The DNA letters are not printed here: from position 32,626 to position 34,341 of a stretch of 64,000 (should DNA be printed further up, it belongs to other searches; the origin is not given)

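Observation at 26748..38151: Unsaturated-uronate/KDG locus without KduI: two TIM-barrel plus Gfo/Idh/MocA pairs as candidate non-orthologous or oxidative-cleavage steps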

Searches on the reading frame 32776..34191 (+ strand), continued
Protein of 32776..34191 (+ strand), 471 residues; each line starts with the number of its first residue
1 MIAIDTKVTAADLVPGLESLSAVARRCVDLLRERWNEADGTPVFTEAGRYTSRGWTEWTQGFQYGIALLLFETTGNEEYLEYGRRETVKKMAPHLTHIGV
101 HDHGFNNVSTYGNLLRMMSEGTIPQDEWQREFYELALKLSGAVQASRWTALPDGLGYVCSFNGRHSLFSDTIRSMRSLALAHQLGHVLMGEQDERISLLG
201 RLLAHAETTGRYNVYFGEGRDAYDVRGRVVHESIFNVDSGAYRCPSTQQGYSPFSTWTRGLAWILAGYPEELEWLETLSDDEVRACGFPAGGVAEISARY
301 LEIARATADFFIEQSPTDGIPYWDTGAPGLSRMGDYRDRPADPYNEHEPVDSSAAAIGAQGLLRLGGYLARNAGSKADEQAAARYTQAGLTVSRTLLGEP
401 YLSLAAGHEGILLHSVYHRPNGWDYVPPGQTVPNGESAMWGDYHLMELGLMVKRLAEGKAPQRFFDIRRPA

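Call 23: find_related_loci(query=A1, collection=genome_contigs, flank=10000)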
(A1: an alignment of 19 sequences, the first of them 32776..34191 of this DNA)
Query A1 (471 aa) in genome_contigs; peptide patterns used: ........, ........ (x = any residue, [..] = any of these).
600 stretches matched a pattern (row limit reached: there are more); 599 encode a relative of the query (tblastn E <= 1e-3); the best 80 are kept; 80 distinct loci.
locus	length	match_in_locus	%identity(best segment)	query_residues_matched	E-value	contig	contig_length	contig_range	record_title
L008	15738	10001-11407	87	1-469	0e+0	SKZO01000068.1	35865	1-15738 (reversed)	MAG: Spirochaetales bacterium isolate CSSed162cmB_334 CSSed16-2cmB-1425, whole genome shotgun sequence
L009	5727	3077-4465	71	1-467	0e+0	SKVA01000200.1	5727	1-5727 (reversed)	MAG: Spirochaetaceae bacterium isolate CSSed162cmB_142 CSSed16-2cmB-70331, whole genome shotgun sequence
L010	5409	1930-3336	68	1-467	0e+0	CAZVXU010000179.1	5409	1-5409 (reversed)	MAG TPA_asm: uncultured Spirochaetaceae bacterium isolate binchicken_co8_286 genome assembly, contig: NODE_30377_length_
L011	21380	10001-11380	65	1-468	0e+0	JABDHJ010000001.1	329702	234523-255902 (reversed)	MAG: Verrucomicrobia bacterium isolate BWOrgControl_Nextera80_MAG4 3300021044.a:Ga0206872_10001, whole genome shotgun se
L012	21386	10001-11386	64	1-470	0e+0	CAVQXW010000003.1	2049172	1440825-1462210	MAG: uncultured beta proteobacterium isolate MFD00032.bin.1.60 genome assembly, contig: contig_45151, whole genome shotg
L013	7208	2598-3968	61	1-465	0e+0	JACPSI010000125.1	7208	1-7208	MAG: Ignavibacteriales bacterium isolate NC_groundwater_701_Ag_S-0.2um_50_10 S36_SO-2_scaffold_348067, whole genome shot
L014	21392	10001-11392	64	1-470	0e+0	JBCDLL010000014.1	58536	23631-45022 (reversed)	MAG: Verrucomicrobiota bacterium isolate P01_H01_bin.84 k141_352015_length_58536_cov_92.8972, whole genome shotgun seque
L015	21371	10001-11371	63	1-467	0e+0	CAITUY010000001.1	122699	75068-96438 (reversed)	uncultured bacterium isolate AlinenLipids_bin-7679 genome assembly, contig: bin-7679:001/250, whole genome shotgun seque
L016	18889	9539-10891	63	7-465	0e+0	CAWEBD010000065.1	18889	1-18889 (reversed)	MAG: uncultured Bacteroidetes bacterium isolate MFD01299.bin.2.3 genome assembly, contig: contig_140430, whole genome sh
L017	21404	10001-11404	64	1-467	0e+0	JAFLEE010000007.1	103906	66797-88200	MAG: Spirochaetes bacterium isolate UWPOB_SPIRO2 gnl_X_JIMAPNEF_7, whole genome shotgun sequence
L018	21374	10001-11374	64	1-466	0e+0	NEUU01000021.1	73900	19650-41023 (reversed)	MAG: Verrucomicrobia bacterium Tous-C9LFEB Verrucomicrobia-Tous-C9LFEB-C21, whole genome shotgun sequence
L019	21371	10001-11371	63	1-465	0e+0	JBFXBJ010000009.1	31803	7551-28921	MAG: Planctomycetaceae bacterium isolate CA_2019_TPBS_43 NODE_7282_length_31803_cov_3.481911_TPBS, whole genome shotgun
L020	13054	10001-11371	63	1-465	0e+0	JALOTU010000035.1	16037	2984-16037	MAG: Verrucomicrobia bacterium isolate Prado241 scaffold_10029, whole genome shotgun sequence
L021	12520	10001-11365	61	1-465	0e+0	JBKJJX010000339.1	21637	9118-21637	MAG: Bacteroidota bacterium isolate ant_bin.22 S1Ck117_3547271_flag_1_multi_13.0000_len_21637, whole genome shotgun sequ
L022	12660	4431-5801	60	1-465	0e+0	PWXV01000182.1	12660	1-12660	MAG: Ignavibacteriales bacterium isolate T3Sed10_11 T3-Sed10-C11124, whole genome shotgun sequence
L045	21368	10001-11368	63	1-465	0e+0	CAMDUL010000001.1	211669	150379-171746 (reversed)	MAG: Chthoniobacter flavus isolate MiE-14oct19-33 genome assembly, contig: MiE-14oct19-C36, whole genome shotgun sequenc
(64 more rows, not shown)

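Call 27: search_solved_structures(query=A1, max_evalue=0.01, show_alignments=3)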
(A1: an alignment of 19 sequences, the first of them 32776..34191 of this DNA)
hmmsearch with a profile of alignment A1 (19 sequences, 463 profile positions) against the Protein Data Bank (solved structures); distinct sequences matched with E-value up to 0.01: 8.
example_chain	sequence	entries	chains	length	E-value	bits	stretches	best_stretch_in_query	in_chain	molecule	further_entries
2ahf_A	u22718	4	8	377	2.4e-12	49.2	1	230-449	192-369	unsaturated glucuronyl hydrolase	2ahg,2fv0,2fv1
1vd5_A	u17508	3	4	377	3.2e-12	48.9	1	230-449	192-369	unsaturated glucuronyl hydrolase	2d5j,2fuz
3anj_A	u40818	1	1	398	2.3e-09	39.4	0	45-105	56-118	Putative uncharacterized protein gbs1889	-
2zzr_A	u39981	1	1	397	2.4e-09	39.4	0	45-105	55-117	Unsaturated glucuronyl hydrolase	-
3vxd_A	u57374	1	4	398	4.7e-09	38.4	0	45-103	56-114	Putative uncharacterized protein gbs1889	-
3ani_A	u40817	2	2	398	5.8e-09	38.1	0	45-105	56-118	Putative uncharacterized protein gbs1889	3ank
3wux_A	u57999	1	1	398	1e-08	37.3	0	45-103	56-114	Unsaturated chondroitin disaccharide hydrolase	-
3wiw_A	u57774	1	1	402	7.1e-08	34.5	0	240-408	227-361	Glycosyl hydrolase family 88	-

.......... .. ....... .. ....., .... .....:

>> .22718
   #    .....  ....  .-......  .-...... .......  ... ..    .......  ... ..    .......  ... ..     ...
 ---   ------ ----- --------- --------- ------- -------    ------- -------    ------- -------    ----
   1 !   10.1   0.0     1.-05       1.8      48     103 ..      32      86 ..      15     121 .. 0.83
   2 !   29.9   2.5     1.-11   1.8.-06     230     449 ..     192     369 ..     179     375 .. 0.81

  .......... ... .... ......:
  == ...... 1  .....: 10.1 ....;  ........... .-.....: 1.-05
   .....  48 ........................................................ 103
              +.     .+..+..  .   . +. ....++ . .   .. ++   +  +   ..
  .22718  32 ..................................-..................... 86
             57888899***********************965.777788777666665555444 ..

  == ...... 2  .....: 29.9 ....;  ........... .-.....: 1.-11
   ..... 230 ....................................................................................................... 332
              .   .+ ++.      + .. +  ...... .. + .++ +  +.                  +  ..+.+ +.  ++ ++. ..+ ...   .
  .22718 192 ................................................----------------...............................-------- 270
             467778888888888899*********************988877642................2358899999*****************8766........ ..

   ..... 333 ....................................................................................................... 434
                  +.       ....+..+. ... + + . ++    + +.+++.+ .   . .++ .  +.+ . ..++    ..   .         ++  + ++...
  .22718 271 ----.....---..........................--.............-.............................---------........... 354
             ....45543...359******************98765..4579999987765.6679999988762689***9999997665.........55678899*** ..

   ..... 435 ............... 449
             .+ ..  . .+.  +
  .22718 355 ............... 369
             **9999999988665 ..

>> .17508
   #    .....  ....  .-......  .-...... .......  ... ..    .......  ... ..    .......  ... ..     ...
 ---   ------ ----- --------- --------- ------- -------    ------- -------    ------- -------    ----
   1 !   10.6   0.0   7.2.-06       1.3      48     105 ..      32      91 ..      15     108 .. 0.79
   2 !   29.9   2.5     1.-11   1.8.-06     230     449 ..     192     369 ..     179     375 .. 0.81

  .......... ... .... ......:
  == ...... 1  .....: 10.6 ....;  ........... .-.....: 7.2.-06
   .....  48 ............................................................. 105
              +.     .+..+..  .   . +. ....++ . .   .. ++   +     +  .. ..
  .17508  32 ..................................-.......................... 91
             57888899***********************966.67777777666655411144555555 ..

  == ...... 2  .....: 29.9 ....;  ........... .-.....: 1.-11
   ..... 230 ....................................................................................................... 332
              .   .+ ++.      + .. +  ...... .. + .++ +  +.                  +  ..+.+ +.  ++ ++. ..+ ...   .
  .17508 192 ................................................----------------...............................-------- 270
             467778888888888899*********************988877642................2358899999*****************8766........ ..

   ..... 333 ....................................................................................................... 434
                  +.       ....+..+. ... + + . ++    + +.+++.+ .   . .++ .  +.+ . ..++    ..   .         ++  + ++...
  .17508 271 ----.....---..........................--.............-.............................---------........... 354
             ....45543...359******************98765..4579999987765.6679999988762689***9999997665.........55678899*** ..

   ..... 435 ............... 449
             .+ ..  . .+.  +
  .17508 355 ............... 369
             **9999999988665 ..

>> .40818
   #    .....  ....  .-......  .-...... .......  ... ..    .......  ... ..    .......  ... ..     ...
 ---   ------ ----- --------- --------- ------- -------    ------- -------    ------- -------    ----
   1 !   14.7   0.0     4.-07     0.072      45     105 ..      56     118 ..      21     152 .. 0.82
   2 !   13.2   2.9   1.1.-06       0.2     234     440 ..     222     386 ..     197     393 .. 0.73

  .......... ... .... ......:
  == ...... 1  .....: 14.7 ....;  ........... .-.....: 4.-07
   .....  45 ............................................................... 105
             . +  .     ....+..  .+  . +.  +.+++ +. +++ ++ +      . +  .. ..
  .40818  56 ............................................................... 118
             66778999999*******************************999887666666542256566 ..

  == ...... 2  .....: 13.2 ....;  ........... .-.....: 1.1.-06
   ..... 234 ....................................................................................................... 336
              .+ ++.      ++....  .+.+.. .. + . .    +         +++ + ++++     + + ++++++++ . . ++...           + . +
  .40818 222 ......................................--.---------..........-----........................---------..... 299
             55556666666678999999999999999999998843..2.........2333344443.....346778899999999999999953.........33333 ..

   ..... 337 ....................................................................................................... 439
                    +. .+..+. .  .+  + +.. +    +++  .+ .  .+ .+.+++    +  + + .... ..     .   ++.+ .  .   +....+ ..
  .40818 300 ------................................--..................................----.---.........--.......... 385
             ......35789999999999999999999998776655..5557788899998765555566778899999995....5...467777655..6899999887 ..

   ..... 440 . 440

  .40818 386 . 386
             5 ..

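Call 29: search_dna_similar(query=window:32776-34191:+, collection=plasmids, mode=protein, max_rows=25)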
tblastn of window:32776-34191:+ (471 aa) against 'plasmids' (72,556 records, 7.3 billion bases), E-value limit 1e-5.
Records with a match: 94; places in all: 98; records where one place covers at least 80% of the query: 23.
Best place of each record, by identity: <60% 94.
By first word of the organism name: Rhizobium 45; Bacillus 7; Bacteroides 5; Agrobacterium 5; Persicobacter 4; Halocatena 3; Halomicrobium 3; Hymenobacter 2; Halostagnicola 2; Chondrinema 1; and 17 more.
By predicted mobility (MOB-suite, as given by PLSDB): non-mobilizable 55; conjugative 36; mobilizable 3.
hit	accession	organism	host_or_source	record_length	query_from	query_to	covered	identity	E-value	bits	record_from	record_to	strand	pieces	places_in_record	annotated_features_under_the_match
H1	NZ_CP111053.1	Chondrinema litorale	Seaweed,red alga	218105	2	466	99%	52.0%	2e-163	518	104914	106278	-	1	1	glycoside hydrolase family 88 protein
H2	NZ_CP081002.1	Sphingobium sp. V4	cell culture,soil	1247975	17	447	92%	26.3%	1e-14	85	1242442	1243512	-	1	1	record has no annotation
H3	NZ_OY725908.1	Bacteroides finegoldii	-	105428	23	459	93%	25.6%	6e-9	66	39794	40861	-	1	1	DUF4995 domain-containing protein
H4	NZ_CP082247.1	Natrinema sp. SYSU A 869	cell culture,salt lake sediment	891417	6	447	94%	24.2%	3e-6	58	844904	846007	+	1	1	glycoside hydrolase family 88 protein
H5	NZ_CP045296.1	Paenibacillus cellulositrophicus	cell culture,Thai soil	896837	46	447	85%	26.4%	1e-9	69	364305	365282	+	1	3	glycoside hydrolase family 88 protein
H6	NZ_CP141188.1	Hymenobacter sp. GOD-10R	single cell,Crepidiastrum sonchifolium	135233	57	459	86%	26.2%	2e-13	81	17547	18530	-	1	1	glycoside hydrolase family 88 protein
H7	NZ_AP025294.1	Persicobacter psychrovividus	-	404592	42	460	89%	24.8%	1e-8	66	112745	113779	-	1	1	glycoside hydrolase family 88 protein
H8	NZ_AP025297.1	Persicobacter psychrovividus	-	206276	57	458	85%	25.6%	5e-9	67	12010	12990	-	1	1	glycoside hydrolase family 88 protein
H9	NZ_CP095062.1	Hymenobacter volaticus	single cell,air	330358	57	455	85%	25.7%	2e-11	74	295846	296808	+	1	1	glycoside hydrolase family 88 protein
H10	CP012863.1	Persicobacter sp. JZB09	cell culture,soil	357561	17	459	94%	23.1%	1e-10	72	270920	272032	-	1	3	record has no annotation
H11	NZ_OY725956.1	Bacteroides finegoldii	-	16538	58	420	77%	28.0%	1e-13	81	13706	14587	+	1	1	glycoside hydrolase family 88 protein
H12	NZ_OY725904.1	Bacteroides finegoldii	-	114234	57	457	85%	25.1%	3e-6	58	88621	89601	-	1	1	glycoside hydrolase family 88 protein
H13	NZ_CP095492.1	Halosolutus gelatinilyticus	cell culture,saline soil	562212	58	447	83%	25.6%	8e-8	63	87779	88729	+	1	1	glycoside hydrolase family 88 protein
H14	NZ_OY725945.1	Bacteroides finegoldii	-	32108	48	416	78%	26.9%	4e-12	76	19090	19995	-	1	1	glycoside hydrolase family 88 protein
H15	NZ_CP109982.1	Halocatena marina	cell cuture,Qidong intertidal zone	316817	58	447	83%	25.4%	1e-12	78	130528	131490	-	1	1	glycoside hydrolase family 88 protein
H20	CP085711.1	Bacillus sp. F19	single cell,soil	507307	57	447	83%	24.5%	1e-11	75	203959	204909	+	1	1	glycoside hydrolase family 88 protein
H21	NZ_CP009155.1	Burkholderia pseudomallei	environmental sample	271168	58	455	85%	23.9%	4e-11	73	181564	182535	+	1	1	glycoside hydrolase family 88 protein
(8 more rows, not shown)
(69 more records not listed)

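Call 30: get_annotated_region(hit=H1, flank=12000)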
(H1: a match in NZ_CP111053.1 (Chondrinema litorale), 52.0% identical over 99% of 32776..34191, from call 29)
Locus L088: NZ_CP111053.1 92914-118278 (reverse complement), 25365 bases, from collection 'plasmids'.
description: Chondrinema litorale strain WSW3-B12 plasmid unnamed11, complete sequence
organism: Chondrinema litorale (NCBI taxid 2994555)
taxonomy: Bacteria; Bacteroidota; Cytophagia; Cytophagales; Flammeovirgaceae; Chondrinema; Chondrinema litorale
host: -; source: Seaweed,red alga; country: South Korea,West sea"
typing (MOB-suite, as given by PLSDB): non-mobilizable
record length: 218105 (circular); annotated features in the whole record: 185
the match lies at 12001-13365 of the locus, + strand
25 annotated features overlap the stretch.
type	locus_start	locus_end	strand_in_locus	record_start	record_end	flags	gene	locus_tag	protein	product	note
CDS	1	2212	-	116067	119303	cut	-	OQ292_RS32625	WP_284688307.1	hypothetical protein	-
CDS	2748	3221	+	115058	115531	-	-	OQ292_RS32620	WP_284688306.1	hypothetical protein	-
CDS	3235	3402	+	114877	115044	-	-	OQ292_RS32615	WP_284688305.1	hypothetical protein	-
CDS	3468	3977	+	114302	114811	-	-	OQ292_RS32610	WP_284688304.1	hypothetical protein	-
CDS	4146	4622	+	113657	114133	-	-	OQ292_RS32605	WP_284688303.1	hypothetical protein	-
CDS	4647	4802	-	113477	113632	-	-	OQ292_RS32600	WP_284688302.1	hypothetical protein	-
CDS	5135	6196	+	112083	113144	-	-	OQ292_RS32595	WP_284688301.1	BF3164 family lipoprotein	-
CDS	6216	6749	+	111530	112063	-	-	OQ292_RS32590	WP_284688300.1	hypothetical protein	-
CDS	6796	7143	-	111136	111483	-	-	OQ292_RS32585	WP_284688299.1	IS1595 family transposase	-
CDS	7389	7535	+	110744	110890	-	-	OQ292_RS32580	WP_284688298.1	hypothetical protein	-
CDS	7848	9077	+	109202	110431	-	-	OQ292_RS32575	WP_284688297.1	redoxin domain-containing protein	-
CDS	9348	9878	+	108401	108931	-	-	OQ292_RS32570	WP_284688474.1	hypothetical protein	-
CDS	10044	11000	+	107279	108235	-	-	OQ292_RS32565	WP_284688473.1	sugar phosphate isomerase/epimerase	-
CDS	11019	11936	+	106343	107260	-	-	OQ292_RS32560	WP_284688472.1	helix-turn-helix transcriptional regulator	-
CDS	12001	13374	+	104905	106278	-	-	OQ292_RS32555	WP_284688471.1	glycoside hydrolase family 88 protein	-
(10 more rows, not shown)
